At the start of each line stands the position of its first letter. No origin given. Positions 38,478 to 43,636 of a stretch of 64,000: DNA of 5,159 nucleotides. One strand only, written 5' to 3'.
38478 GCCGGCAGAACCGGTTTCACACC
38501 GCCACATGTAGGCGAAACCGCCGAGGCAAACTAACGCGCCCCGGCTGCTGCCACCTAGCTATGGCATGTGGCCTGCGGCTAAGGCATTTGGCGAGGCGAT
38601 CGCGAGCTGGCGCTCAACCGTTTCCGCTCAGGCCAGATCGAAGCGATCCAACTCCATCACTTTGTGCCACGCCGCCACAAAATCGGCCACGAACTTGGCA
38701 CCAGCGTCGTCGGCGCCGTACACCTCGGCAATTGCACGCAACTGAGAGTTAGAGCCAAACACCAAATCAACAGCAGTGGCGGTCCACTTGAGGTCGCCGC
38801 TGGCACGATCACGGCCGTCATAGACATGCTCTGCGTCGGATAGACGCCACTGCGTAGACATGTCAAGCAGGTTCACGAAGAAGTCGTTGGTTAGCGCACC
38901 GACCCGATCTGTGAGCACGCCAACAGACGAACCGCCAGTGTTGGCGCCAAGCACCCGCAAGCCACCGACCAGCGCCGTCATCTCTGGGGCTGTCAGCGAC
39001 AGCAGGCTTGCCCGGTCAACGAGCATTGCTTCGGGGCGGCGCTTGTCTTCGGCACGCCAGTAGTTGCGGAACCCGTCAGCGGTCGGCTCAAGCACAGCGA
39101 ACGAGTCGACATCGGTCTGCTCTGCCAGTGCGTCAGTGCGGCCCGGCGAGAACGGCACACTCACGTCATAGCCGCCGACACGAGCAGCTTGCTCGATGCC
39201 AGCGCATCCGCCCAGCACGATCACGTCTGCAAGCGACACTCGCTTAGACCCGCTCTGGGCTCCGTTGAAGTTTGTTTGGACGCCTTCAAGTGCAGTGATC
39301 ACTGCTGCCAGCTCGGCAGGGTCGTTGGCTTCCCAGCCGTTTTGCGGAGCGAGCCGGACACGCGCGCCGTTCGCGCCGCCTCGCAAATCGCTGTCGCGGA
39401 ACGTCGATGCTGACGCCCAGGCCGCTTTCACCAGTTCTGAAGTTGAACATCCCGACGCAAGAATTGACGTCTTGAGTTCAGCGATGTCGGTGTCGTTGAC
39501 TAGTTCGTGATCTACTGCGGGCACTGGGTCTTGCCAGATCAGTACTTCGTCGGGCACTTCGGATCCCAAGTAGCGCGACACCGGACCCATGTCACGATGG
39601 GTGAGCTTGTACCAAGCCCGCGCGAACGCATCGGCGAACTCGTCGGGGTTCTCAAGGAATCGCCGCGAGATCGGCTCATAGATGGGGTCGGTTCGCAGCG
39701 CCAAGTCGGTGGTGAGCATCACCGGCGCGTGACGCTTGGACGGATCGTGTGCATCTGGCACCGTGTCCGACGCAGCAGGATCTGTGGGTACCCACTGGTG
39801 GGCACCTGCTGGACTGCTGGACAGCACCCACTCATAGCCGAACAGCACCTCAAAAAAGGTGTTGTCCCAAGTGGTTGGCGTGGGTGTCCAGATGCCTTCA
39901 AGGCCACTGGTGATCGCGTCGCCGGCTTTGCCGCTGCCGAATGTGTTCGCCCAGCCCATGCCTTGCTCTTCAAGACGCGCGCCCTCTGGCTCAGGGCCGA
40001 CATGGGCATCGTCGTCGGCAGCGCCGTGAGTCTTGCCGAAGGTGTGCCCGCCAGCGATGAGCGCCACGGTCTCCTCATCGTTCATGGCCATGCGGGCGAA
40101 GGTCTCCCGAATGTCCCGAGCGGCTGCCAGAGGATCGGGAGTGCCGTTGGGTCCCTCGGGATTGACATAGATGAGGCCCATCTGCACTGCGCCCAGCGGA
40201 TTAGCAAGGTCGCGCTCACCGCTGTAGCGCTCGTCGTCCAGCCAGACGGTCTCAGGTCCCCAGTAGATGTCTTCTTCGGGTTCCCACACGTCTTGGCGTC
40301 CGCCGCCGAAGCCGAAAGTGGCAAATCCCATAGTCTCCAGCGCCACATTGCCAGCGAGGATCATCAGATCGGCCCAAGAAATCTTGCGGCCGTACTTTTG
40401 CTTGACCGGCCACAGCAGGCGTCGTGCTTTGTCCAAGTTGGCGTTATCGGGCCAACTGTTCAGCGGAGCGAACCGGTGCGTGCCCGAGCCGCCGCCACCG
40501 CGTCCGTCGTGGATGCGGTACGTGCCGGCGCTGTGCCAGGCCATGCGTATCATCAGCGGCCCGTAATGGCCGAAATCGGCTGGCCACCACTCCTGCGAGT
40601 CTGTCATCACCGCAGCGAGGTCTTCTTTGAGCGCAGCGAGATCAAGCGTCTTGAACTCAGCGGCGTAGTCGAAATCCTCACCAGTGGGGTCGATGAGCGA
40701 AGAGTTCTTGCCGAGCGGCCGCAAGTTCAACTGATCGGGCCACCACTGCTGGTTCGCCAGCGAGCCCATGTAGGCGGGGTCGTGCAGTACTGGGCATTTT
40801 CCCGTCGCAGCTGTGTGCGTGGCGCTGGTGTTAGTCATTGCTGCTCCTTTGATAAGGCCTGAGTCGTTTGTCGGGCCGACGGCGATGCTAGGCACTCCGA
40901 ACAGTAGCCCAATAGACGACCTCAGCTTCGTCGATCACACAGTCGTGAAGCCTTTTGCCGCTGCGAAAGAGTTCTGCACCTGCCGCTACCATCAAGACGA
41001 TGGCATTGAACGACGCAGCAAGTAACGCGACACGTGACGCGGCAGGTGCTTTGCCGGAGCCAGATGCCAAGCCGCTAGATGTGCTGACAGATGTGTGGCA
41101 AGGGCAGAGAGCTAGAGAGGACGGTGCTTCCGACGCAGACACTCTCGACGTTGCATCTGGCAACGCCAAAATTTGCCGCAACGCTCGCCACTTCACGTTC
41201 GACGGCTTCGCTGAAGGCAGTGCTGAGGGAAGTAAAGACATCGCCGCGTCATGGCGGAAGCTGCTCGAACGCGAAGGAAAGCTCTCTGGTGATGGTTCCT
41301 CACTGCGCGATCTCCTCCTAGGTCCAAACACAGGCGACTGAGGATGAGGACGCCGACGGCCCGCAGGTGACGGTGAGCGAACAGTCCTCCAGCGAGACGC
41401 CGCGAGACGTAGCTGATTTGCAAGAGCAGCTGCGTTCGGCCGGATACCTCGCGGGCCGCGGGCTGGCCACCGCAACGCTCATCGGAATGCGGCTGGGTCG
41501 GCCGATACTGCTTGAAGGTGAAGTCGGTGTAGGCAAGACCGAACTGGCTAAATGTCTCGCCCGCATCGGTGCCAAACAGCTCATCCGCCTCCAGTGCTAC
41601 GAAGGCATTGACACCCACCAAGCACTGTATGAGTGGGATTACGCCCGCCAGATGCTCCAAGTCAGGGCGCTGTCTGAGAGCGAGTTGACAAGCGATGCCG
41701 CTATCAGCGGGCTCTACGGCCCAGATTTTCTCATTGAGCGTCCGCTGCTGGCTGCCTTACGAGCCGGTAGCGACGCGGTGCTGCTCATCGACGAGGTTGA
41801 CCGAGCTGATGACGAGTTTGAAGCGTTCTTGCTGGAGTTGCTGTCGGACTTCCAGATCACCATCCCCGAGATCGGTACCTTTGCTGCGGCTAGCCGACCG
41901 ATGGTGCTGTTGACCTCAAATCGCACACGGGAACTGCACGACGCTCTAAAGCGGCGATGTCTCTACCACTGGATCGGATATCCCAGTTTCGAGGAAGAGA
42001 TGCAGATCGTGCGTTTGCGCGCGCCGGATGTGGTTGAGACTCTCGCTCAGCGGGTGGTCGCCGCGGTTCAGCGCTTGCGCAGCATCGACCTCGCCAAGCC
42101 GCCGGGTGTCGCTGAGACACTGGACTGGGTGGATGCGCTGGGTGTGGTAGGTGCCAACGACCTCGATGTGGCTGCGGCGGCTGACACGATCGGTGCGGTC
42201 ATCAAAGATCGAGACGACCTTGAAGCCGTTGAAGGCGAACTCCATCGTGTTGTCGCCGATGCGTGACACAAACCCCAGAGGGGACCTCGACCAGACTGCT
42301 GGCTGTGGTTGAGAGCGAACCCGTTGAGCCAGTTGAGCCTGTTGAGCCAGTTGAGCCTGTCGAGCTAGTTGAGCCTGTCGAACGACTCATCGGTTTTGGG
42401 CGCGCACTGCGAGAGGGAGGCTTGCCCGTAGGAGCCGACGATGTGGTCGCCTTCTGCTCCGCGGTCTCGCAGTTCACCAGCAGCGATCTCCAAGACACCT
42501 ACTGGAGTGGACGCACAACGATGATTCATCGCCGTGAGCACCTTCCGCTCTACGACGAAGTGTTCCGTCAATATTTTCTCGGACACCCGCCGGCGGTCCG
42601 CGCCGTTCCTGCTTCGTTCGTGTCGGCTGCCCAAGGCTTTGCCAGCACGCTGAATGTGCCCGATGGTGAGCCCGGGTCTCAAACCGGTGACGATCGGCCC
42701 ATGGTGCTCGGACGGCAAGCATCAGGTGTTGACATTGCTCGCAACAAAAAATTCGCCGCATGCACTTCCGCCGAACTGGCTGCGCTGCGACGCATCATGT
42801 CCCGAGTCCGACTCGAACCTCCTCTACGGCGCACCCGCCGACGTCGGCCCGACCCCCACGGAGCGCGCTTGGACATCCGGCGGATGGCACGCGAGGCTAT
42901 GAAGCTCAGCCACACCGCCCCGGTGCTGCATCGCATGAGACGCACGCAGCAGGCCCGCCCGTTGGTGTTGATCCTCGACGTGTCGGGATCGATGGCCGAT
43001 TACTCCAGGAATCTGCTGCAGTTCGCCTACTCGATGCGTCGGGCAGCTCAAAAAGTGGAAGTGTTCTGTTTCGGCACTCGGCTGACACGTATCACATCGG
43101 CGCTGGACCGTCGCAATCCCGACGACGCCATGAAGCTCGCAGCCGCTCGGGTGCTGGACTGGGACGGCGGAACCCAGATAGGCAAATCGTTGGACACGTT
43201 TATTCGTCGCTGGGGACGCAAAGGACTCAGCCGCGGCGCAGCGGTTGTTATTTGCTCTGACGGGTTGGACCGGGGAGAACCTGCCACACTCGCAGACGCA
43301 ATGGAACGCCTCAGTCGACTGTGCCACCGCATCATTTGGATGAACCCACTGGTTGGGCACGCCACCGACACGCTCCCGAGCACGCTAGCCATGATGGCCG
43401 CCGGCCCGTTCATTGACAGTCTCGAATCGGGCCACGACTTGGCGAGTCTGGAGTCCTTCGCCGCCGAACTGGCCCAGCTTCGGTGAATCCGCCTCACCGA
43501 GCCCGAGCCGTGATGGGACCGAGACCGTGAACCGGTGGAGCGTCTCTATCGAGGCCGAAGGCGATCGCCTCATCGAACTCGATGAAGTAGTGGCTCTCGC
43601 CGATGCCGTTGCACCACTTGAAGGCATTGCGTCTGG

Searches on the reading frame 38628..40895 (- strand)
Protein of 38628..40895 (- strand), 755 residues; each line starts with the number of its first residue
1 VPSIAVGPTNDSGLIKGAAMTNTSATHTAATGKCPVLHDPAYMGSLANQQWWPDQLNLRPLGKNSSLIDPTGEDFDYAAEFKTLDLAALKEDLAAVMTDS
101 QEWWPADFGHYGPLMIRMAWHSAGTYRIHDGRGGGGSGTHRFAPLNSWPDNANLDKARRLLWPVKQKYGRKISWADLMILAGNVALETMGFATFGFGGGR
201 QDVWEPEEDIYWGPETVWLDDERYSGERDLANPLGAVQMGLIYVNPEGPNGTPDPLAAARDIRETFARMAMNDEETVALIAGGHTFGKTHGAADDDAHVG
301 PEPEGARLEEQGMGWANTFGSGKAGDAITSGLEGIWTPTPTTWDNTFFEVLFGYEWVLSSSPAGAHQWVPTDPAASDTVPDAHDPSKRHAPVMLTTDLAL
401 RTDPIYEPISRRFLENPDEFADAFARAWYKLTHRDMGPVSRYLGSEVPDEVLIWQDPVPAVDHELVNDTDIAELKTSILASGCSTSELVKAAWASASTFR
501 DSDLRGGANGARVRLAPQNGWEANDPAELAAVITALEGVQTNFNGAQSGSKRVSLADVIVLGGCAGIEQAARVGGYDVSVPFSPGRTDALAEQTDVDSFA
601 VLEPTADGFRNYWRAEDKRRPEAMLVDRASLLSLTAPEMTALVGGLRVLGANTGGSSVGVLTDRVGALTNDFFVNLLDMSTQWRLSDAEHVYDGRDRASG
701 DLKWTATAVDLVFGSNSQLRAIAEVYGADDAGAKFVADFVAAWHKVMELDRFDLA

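Call 47: search_protein_families(library=pfam, proteins=[window:38628-40895:-])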
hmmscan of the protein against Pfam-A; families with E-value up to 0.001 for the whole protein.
window:38628-40895:- (755 aa): 1 family
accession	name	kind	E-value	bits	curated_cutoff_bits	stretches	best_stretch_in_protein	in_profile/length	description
PF00141.28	peroxidase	-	6.5e-69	232.8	27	2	108-415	12-236/237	Peroxidase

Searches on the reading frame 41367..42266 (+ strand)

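Call 47: search_protein_families(library=pfam, proteins=[window:41367-42266:+])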
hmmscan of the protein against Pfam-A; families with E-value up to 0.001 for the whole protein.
window:41367-42266:+ (299 aa): 7 families
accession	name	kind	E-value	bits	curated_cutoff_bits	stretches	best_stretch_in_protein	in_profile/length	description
PF07728.20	AAA_5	-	4.4e-12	46.6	22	1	47-198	2-139/139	AAA domain (dynein-related subfamily)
PF00004.35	AAA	-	9.2e-08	33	21.2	1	47-198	1-123/131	ATPase family associated with various cellular activities (AAA)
PF13401.12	AAA_22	-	5.2e-06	27.2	27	1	45-162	6-114/130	AAA domain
PF07726.17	AAA_3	-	6e-06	26.6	27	0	137-185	64-111/131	ATPase family associated with various cellular activities (AAA)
PF05496.18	RuvB_N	-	4.3e-05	23.8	27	0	135-167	84-116/159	Holliday junction DNA helicase RuvB P-loop domain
PF07724.20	AAA_2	-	5.9e-05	23.6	27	1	47-185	6-124/166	AAA domain (Cdc48 subfamily)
PF13191.12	AAA_16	-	8.4e-05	23.6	32.6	1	43-161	21-158/167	AAA ATPase domain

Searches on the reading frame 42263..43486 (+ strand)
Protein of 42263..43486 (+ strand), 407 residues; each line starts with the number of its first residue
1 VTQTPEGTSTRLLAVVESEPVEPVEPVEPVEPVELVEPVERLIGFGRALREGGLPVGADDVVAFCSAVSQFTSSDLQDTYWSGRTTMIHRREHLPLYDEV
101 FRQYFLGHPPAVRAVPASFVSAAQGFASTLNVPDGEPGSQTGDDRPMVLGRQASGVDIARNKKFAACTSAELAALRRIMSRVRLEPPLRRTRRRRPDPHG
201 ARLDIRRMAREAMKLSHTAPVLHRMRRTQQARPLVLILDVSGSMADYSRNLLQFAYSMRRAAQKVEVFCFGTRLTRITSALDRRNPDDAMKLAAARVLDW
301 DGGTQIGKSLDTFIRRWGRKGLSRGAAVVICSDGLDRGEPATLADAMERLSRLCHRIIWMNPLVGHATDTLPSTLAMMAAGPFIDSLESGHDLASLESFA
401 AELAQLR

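Call 47: search_protein_families(library=pfam, proteins=[window:42263-43486:+])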
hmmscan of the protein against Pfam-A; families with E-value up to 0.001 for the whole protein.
window:42263-43486:+ (407 aa): 1 family
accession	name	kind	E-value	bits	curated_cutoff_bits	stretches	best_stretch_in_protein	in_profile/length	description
PF05762.20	VWA_CoxE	-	1.9e-51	175.1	26.4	1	187-395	11-221/222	VWA domain containing CoxE-like protein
